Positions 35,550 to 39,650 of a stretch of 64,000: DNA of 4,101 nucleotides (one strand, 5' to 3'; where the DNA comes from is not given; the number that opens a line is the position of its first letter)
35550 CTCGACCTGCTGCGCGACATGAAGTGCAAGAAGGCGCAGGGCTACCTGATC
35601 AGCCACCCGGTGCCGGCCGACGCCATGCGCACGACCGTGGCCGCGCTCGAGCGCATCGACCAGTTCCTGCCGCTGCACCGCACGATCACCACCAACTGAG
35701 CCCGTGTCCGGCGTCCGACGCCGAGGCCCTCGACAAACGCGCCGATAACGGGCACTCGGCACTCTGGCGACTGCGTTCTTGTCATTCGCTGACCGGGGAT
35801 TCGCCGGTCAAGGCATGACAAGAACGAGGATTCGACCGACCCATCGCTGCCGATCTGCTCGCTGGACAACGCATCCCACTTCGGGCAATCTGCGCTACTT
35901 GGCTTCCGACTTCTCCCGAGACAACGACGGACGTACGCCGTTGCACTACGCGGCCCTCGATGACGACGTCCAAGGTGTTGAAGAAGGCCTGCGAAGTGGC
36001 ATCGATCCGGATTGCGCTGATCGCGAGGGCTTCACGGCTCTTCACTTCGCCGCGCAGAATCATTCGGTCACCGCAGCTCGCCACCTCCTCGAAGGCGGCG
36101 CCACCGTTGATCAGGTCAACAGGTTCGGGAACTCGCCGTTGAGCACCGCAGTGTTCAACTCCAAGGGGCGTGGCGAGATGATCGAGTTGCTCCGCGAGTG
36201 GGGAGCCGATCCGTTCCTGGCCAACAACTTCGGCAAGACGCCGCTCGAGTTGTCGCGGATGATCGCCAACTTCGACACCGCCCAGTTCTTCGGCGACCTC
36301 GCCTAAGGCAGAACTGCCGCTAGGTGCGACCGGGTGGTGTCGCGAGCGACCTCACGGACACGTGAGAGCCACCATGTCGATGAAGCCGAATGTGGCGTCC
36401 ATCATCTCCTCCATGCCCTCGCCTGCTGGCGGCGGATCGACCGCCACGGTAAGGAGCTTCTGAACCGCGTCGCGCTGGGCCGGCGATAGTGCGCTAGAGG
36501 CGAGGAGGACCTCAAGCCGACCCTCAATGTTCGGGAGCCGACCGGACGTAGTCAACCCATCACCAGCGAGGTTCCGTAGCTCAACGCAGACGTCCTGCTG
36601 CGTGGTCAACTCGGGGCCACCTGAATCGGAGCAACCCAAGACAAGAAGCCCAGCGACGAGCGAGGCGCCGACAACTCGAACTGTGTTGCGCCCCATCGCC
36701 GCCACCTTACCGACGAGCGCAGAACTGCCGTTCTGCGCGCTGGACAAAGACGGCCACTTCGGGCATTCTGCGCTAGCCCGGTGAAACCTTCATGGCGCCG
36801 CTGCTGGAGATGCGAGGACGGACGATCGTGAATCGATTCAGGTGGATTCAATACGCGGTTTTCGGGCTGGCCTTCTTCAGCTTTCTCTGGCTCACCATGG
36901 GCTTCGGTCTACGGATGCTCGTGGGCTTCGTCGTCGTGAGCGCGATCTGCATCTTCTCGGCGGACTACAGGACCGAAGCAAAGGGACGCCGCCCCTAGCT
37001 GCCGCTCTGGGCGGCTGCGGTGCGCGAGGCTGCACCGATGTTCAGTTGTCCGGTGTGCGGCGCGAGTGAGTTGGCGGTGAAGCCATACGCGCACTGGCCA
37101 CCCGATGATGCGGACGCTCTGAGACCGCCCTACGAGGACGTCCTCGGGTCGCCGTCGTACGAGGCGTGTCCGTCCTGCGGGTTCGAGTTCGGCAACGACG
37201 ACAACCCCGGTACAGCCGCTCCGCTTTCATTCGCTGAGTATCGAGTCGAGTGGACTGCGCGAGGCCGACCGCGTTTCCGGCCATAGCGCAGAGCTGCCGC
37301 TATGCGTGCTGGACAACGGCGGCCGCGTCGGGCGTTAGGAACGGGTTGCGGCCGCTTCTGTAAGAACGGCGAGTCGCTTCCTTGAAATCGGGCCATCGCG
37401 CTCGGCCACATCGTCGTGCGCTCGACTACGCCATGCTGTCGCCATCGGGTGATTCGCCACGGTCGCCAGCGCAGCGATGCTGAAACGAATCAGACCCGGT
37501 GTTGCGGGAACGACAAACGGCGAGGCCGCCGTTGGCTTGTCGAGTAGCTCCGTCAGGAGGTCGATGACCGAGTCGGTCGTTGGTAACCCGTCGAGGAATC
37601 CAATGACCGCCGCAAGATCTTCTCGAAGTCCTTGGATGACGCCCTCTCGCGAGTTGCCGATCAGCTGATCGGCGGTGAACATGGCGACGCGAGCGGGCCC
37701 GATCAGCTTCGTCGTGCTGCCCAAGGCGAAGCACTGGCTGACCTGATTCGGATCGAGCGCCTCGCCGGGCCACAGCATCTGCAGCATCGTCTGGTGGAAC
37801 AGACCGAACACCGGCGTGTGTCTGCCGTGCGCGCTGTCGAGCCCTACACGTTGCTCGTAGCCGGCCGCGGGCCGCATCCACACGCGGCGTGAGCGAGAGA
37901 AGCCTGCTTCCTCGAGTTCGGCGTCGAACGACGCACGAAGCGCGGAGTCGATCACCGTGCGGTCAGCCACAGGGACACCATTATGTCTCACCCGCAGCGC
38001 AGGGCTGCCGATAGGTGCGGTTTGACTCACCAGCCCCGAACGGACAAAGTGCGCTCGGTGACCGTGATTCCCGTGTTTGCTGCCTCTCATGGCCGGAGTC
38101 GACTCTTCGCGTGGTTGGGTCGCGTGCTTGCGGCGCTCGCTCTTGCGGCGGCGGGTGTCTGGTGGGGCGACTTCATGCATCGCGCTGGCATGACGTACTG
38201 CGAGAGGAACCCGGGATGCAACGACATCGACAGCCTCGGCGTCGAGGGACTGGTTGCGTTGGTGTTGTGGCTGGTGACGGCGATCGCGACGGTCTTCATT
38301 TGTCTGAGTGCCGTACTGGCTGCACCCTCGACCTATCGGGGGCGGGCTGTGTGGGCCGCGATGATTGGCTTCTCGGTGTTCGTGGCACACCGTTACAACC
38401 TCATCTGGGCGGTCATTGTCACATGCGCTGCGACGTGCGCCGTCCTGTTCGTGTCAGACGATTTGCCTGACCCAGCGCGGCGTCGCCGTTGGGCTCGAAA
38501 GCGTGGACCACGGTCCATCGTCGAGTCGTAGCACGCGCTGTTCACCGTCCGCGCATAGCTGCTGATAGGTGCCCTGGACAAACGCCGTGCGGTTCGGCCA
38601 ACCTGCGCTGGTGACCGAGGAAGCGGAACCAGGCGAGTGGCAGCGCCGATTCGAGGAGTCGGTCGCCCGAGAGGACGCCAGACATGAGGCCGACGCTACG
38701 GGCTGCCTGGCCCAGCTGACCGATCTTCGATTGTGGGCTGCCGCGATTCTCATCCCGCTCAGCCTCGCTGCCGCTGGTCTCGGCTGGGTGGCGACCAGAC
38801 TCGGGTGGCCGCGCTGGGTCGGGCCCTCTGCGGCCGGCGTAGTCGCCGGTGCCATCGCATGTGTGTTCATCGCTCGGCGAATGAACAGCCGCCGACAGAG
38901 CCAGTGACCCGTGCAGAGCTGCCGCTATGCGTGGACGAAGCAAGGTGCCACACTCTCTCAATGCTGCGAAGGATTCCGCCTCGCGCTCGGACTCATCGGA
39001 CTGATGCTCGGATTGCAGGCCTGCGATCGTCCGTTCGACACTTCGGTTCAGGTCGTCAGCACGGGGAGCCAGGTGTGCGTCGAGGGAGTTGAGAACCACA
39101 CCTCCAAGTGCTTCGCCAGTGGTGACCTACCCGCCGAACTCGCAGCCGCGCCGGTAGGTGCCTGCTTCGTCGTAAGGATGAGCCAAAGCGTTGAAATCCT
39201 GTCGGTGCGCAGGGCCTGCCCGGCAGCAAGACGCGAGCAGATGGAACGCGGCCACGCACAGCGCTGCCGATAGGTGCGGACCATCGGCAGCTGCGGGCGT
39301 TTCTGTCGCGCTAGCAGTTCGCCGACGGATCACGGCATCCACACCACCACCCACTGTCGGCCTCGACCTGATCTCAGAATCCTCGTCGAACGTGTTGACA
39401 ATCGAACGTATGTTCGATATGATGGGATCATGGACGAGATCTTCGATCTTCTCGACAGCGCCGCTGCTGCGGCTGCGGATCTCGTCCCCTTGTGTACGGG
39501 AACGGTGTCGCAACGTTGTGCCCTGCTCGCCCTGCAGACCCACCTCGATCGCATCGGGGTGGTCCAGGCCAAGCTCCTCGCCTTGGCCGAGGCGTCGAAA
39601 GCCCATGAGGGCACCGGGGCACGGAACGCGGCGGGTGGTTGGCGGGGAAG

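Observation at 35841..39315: Integron-like array: eight short cassettes separated by nine copies of a novel 45-65 bp imperfect-palindromic repeat, with no canonical attC and no integrase in view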

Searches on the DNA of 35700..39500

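Call 63: search_rna_families(source=window, start=35700, end=39500, threshold=evalue, max_evalue=1)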
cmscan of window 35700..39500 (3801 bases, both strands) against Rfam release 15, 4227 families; matches with E-value up to 1: 2.
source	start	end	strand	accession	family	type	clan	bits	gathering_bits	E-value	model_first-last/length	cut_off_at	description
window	35778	35822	-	RF03736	mir-3130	Gene; miRNA;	-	23.2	95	0.31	1-75/75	no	mir-3130 microRNA precursor family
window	35849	35969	-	RF01630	ceN40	Gene; snRNA; snoRNA; CD-box;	-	18.6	35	0.43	1-123/123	no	Nematode snoRNA ceN40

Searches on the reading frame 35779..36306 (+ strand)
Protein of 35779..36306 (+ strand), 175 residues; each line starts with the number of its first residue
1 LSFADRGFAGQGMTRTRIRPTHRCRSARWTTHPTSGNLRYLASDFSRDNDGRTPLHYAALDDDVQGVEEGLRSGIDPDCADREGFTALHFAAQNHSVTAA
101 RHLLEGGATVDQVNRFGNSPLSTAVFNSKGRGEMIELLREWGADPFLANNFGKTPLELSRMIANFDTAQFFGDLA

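Call 11: search_protein_families(library=pfam, max_evalue=0.01, proteins=[window:35779-36306:+])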
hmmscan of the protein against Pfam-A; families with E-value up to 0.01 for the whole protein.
window:35779-36306:+ (175 aa): 5 families
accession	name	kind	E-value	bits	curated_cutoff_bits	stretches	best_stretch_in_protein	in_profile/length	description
PF00023.36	Ank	-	6.3e-18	64.3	21.1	2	84-114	2-32/33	Ankyrin repeat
PF12796.13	Ank_2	-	6.3e-16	59.1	27.3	1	67-145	13-86/90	Ankyrin repeats (3 copies)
PF13857.12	Ank_5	-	3e-15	56.6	27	1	75-124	7-56/56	Ankyrin repeats (many copies)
PF13637.12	Ank_4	-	3.7e-14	52.9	22.7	1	73-101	19-47/50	Ankyrin repeats (many copies)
PF13606.12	Ank_3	-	1.4e-11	43.8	22.3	1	84-111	2-29/30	Ankyrin repeat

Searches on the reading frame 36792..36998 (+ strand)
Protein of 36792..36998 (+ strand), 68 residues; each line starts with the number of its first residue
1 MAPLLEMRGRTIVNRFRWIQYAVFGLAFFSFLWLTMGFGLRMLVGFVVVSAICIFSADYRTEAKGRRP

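Call 11: search_protein_families(library=pfam, max_evalue=0.01, proteins=[window:36792-36998:+])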
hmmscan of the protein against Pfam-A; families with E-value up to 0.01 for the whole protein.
window:36792-36998:+ (68 aa): 0 families

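Call 13: find_encoding_contigs(protein=window:36792-36998:+, flank=10000, max_places=10)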
Protein window:36792-36998:+ (68 aa): no gene with exactly this product is on record in the collection.

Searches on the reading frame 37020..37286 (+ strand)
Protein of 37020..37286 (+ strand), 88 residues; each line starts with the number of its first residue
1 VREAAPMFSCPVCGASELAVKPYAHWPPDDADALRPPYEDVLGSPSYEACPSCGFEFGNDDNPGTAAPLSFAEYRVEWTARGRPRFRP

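Call 11: search_protein_families(library=pfam, max_evalue=0.01, proteins=[window:37020-37286:+])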
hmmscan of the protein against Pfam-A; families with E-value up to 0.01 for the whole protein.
window:37020-37286:+ (88 aa): 3 families
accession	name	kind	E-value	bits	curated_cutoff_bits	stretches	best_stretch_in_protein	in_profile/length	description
PF23548.1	Zn_ribbon_FGT1_2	-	0.00095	19.1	27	0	8-21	21-33/35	FORGETTER1 second zinc ribbon domain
PF21349.2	RUBY_RBDX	-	0.0011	18.9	26.5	0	3-16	13-25/30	Rubrerythrin, rubredoxin-like domain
PF13248.11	Zn_ribbon_3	-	0.0072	16.2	27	0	6-15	1-10/26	zinc-ribbon domain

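Call 70: find_homologous_proteins(query=window:37038-37286:+, max_evalue=0.001)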
Query window:37038-37286:+ (82 aa): 64 proteins with E <= 0.001 among 65 candidates.
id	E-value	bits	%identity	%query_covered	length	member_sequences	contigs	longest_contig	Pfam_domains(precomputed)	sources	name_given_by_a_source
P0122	1.9e-39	152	80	100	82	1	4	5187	-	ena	-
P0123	2.7e-38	148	77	99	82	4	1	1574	-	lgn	-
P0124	1.2e-37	146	87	87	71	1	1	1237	-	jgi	jgi:hypothetical protein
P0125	3.5e-36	141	71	98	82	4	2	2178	-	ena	-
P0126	7.8e-36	140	75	98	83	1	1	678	-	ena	-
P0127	7.9e-35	137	70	98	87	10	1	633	-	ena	-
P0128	1.1e-34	137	72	99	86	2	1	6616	-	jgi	jgi:hypothetical protein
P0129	2.7e-34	135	73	100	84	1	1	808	-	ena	-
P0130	1.9e-33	133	69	99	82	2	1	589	-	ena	-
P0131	2.2e-33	132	71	98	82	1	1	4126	-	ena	-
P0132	3.6e-33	132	67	100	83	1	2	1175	-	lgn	-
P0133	1.0e-32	130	69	98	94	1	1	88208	-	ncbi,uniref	ncbi:hypothetical protein [Nocardioides sp. SYSU DS0651]|uniref:hypothetical protein n=1 Tax=Nocardi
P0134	1.5e-32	130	69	98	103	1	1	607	-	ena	-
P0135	4.8e-32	128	65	100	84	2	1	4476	-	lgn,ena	-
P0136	9.7e-32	127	67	99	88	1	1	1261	-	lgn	-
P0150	2.2e-29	120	66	98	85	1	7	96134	-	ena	-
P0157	6.8e-29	118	68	95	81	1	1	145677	-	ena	-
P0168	2.9e-26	110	65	94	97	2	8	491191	-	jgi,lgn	jgi:hypothetical protein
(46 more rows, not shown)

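Call 71: find_encoding_contigs(protein=P0133, flank=10000, max_places=2)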
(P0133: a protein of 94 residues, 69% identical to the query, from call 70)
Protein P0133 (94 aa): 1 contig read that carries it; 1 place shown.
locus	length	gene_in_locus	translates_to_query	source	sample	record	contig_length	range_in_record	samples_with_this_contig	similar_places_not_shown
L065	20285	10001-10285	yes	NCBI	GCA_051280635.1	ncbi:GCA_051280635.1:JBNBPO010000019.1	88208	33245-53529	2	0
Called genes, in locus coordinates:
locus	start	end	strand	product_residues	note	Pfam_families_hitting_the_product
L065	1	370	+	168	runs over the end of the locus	PF02502:LacAB_rpiB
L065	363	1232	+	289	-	PF01149:Fapy_DNA_glyco, PF06831:H2TH, PF06827:zf-FPG_IleRS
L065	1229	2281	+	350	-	PF07228:SpoIIE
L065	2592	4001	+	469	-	PF05697:Trigger_N, PF00254:FKBP_C (weak), PF05698:Trigger_C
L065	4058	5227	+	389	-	PF24096:DUF7379 (faint), PF05057:DUF676, PF12697:Abhydrolase_6 (weak), PF07819:PGAP1 (weak)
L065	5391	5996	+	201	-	PF00574:CLP_protease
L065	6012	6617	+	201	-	PF00574:CLP_protease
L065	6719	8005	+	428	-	PF06689:zf-C4_ClpX, PF00493:MCM (weak), PF05496:RuvB_N (faint), PF01078:Mg_chelatase (faint), PF07724:AAA_2, PF00004:AAA, PF07728:AAA_5 (weak), PF10431:ClpB_D2-small, +1 more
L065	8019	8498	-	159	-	PF13279:4HBT_2, PF03061:4HBT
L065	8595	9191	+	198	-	PF16925:TetR_C_13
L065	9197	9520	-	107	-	-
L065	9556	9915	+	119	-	-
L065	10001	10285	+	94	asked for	-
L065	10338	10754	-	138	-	PF14106:DUF4279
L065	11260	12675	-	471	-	-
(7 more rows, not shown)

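Call 72: find_encoding_contigs(protein=P0157, flank=10000, max_places=2)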
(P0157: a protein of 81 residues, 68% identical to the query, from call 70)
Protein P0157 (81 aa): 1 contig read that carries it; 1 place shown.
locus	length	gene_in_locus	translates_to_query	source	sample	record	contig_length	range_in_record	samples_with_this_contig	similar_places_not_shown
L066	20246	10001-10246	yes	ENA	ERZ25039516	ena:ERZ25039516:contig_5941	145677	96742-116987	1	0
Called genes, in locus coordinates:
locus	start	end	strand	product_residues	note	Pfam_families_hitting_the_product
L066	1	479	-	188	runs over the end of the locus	-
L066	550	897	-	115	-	-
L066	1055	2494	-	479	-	-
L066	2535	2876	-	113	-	-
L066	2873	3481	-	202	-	-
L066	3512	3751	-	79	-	-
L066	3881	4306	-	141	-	-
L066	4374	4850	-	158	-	-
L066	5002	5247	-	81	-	-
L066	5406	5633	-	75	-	-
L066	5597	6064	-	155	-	-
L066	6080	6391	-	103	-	-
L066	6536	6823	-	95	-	-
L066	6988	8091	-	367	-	PF01555:N6_N4_Mtase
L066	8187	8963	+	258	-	-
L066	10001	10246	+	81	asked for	-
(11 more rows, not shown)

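Call 73: find_encoding_contigs(protein=P0150, flank=10000, max_places=4)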
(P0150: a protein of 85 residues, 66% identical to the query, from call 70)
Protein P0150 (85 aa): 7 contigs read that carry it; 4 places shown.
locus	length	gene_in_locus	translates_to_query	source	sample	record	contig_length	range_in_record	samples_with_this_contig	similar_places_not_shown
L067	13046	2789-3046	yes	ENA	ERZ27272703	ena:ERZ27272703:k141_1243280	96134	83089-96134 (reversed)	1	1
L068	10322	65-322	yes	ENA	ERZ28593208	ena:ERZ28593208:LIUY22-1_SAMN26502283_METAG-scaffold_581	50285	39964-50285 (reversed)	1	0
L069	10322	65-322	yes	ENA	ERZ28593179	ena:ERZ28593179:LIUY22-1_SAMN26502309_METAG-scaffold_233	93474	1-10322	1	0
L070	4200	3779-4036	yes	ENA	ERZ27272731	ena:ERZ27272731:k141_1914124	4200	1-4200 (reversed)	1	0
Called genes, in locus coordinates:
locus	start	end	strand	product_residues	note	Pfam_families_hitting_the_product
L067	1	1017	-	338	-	PF13384:HTH_23, PF13518:HTH_28, PF13551:HTH_29, PF13565:HTH_32, PF13358:DDE_3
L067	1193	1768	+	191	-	PF01252:Peptidase_A8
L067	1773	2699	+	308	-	PF00849:PseudoU_synth_2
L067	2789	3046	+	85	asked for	-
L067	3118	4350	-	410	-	PF01546:Peptidase_M20, PF07687:M20_dimer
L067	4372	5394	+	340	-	PF00248:Aldo_ket_red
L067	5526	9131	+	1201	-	PF02811:PHP, PF07733:DNA_pol3_alpha, PF17657:DNA_pol3_finger, PF14579:HHH_6, PF01336:tRNA_anti-codon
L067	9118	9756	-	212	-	PF00072:Response_reg, PF00196:GerE, PF08281:Sigma70_r4_2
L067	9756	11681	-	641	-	PF07730:HisKA_3, PF02518:HATPase_c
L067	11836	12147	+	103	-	-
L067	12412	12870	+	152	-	-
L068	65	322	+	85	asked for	-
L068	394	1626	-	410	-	PF01546:Peptidase_M20, PF07687:M20_dimer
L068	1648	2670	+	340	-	PF00248:Aldo_ket_red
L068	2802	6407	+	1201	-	PF02811:PHP, PF07733:DNA_pol3_alpha, PF17657:DNA_pol3_finger, PF14579:HHH_6, PF01336:tRNA_anti-codon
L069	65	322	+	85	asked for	-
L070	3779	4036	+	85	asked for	-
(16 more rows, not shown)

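Call 75: find_encoding_contigs(protein=P0122, flank=10000, max_places=6)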
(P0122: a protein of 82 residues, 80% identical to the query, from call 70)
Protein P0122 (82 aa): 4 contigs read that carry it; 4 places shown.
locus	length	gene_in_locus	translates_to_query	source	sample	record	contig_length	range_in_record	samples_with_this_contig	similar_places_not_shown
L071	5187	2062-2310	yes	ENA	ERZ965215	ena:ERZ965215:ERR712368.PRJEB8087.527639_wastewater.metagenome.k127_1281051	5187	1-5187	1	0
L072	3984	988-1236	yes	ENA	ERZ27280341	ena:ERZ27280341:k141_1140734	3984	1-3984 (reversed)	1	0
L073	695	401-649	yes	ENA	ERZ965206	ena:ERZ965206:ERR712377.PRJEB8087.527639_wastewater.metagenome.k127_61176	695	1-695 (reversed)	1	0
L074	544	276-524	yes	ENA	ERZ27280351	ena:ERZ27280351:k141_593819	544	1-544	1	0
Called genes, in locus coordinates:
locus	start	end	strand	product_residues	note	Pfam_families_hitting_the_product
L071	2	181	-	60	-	?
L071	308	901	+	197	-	-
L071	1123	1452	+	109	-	-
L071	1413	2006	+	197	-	-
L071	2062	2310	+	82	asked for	-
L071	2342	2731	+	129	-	-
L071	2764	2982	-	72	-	-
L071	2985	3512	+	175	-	-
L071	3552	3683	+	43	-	-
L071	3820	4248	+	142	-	-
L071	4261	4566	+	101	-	-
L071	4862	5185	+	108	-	?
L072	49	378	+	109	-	-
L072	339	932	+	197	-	-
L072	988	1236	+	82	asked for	-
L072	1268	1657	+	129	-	-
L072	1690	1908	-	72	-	-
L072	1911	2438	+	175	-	-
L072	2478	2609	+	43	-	-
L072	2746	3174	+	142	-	-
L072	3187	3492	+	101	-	-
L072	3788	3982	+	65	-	?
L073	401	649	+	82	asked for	-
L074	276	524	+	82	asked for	-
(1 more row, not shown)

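Call 82: find_encoding_contigs(protein=P0168, flank=10000, max_places=4)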
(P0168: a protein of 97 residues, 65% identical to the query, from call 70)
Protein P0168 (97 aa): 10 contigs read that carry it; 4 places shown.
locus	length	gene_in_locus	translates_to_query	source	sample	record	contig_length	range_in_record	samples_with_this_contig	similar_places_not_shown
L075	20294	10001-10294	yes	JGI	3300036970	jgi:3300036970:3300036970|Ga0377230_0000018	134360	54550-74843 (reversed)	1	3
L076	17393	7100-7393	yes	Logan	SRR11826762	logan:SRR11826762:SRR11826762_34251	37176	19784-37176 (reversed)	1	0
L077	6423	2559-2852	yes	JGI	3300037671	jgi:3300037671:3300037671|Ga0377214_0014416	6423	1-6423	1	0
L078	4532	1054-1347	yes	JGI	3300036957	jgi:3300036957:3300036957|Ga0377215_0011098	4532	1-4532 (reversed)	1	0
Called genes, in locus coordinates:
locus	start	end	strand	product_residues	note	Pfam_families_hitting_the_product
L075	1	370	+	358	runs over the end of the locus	PF00005:ABC_tran, PF13304:AAA_21 (faint), PF03459:TOBE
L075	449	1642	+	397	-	PF01522:Polysacc_deac_1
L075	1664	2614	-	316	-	PF01068:DNA_ligase_A_M, PF04679:DNA_ligase_A_C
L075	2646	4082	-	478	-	PF19356:DUF5933, PF14378:PAP2_3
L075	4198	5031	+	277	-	PF19040:SGNH (weak), PF13472:Lipase_GDSL_2 (weak)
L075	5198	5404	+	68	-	-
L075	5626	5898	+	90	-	-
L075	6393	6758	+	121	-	-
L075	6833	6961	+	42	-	-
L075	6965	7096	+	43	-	-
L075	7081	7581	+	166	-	-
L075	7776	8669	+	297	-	PF21837:DUF6896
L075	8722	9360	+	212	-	-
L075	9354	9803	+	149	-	PF14085:DUF4265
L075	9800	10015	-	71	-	-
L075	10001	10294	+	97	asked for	-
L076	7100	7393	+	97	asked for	-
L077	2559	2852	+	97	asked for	-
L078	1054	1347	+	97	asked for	-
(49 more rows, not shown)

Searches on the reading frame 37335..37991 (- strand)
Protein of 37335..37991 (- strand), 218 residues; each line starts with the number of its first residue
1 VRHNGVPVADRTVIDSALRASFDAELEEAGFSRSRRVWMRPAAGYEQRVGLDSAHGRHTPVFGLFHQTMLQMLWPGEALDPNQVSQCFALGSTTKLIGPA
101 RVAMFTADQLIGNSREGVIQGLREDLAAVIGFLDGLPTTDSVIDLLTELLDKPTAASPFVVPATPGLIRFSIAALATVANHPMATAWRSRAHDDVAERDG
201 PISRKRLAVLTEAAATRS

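Call 11: search_protein_families(library=pfam, max_evalue=0.01, proteins=[window:37335-37991:-])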
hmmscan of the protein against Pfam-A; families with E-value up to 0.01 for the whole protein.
window:37335-37991:- (218 aa): 0 families

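Call 17: find_homologous_proteins(query=window:37335-37991:-)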
Query window:37335-37991:- (218 aa): 1 proteins with E <= 0.001 among 1403 candidates.
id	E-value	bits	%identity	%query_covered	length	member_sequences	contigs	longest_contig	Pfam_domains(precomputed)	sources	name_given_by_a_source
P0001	1.2e-137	474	100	100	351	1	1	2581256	-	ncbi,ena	-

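Call 18: find_encoding_contigs(protein=P0001, flank=10000, max_places=5)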
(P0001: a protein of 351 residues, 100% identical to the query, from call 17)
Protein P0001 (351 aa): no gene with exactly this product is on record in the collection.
